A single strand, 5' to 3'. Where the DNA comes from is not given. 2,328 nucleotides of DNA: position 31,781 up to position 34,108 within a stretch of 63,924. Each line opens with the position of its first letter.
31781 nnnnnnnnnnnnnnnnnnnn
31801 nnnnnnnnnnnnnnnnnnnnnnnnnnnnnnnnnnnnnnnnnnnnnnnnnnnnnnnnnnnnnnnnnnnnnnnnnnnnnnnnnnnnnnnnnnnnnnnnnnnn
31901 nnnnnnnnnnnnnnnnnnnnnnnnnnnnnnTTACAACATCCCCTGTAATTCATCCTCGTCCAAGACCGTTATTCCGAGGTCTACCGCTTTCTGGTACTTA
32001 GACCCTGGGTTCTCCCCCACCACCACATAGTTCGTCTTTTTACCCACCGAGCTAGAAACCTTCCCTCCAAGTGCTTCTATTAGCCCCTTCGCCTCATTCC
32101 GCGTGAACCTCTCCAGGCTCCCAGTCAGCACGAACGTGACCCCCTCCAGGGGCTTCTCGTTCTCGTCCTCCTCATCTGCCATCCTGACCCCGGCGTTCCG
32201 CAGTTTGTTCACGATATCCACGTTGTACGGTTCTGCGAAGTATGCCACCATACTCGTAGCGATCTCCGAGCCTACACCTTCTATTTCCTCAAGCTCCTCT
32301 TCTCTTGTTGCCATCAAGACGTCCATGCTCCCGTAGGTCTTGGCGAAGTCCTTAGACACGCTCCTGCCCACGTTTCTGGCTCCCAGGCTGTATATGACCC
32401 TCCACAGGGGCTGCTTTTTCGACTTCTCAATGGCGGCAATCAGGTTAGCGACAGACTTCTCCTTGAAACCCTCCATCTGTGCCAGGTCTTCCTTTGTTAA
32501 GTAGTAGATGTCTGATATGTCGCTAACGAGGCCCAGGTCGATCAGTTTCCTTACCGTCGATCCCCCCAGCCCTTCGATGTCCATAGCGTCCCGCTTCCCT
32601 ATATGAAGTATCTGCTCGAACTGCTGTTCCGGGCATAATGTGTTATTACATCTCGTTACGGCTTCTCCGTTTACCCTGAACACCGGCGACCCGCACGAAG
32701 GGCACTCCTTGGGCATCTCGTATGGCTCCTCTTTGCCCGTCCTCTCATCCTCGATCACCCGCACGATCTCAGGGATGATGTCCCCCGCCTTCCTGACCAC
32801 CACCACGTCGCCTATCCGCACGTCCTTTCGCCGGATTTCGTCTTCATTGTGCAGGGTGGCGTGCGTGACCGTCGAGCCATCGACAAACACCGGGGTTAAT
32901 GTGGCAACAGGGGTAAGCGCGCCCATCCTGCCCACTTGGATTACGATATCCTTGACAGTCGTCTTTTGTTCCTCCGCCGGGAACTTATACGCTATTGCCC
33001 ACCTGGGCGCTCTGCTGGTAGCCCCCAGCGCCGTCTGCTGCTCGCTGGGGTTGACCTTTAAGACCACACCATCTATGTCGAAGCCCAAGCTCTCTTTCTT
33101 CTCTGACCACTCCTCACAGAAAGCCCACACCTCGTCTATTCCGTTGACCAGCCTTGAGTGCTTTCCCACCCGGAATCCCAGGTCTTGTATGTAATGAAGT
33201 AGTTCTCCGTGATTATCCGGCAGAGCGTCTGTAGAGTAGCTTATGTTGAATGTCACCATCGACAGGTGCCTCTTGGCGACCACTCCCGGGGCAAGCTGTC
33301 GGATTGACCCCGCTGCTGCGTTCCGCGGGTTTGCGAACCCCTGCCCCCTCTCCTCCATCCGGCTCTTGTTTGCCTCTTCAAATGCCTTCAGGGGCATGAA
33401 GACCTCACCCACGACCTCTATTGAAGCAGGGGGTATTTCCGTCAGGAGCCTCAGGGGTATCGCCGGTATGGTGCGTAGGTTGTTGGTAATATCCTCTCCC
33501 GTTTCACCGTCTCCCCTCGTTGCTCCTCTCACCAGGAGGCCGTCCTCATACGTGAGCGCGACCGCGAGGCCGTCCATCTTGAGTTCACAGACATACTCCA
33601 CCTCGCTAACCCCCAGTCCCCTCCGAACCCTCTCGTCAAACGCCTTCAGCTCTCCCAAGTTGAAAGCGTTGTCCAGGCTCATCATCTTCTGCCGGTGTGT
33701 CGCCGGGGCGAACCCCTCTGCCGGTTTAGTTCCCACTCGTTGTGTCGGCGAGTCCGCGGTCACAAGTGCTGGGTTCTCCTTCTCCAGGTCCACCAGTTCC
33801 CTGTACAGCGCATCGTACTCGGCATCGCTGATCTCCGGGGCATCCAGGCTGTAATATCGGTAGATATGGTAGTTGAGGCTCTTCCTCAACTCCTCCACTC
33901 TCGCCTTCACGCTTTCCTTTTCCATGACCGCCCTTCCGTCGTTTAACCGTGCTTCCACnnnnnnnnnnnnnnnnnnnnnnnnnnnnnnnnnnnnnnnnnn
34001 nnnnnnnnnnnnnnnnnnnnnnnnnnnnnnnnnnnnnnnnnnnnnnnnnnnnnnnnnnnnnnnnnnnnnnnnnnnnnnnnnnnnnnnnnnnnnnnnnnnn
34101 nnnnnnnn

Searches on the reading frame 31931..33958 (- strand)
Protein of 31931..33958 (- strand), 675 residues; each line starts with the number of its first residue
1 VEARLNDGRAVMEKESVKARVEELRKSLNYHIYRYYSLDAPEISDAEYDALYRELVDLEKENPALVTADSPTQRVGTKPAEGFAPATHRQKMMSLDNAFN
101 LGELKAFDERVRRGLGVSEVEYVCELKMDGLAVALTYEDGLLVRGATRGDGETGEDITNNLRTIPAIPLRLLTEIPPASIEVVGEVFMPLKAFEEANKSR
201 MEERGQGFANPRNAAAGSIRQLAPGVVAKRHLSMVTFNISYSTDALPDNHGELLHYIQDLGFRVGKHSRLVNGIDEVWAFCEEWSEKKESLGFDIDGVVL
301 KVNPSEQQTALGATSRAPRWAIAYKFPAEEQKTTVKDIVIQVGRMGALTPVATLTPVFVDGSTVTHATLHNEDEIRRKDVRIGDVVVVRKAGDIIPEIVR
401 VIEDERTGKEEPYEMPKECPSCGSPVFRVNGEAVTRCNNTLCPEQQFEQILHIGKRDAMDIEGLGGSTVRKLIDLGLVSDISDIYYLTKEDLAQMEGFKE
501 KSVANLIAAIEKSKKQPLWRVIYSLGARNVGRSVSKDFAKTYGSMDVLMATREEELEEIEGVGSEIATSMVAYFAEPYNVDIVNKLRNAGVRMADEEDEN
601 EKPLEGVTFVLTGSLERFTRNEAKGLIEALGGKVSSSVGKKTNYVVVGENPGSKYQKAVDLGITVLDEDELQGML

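Call 8: search_protein_families(library=pfam, proteins=[window:31931-33958:-], max_evalue=0.01)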
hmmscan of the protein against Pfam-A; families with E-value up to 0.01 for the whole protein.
window:31931-33958:- (675 aa): 9 families
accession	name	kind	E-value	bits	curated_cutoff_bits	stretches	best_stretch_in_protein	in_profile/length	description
PF01653.23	DNA_ligase_aden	-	2e-91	306.4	27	1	82-329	3-253/253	NAD-dependent DNA ligase adenylation domain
PF03120.22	DNA_ligase_OB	-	6.1e-34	116.2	32.9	1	332-409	1-78/79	NAD-dependent DNA ligase OB-fold domain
PF00533.33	BRCT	-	2.9e-19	69.5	21.3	1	600-672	2-75/78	BRCA1 C Terminus (BRCT) domain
PF12826.13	HHH_2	-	3.2e-17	62.9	27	1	520-583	1-64/64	Helix-hairpin-helix motif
PF22745.1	Nlig-Ia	-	7.5e-09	36.6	27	1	18-67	3-52/92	DNA ligase-like, N-terminal NAD+-binding domain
PF03119.21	DNA_ligase_ZBD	-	4.4e-08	33.3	25.8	1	418-443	1-26/27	NAD-dependent DNA ligase C4 zinc finger domain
PF14520.12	HHH_5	-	9.3e-08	32.9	27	1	457-511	3-56/57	Helix-hairpin-helix domain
PF12738.14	PTCB-BRCT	-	1.6e-07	31.7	22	1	620-666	13-59/63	twin BRCT domain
PF16589.12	BRCT_2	-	0.00035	21.3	27.3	1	604-666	3-65/86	BRCT domain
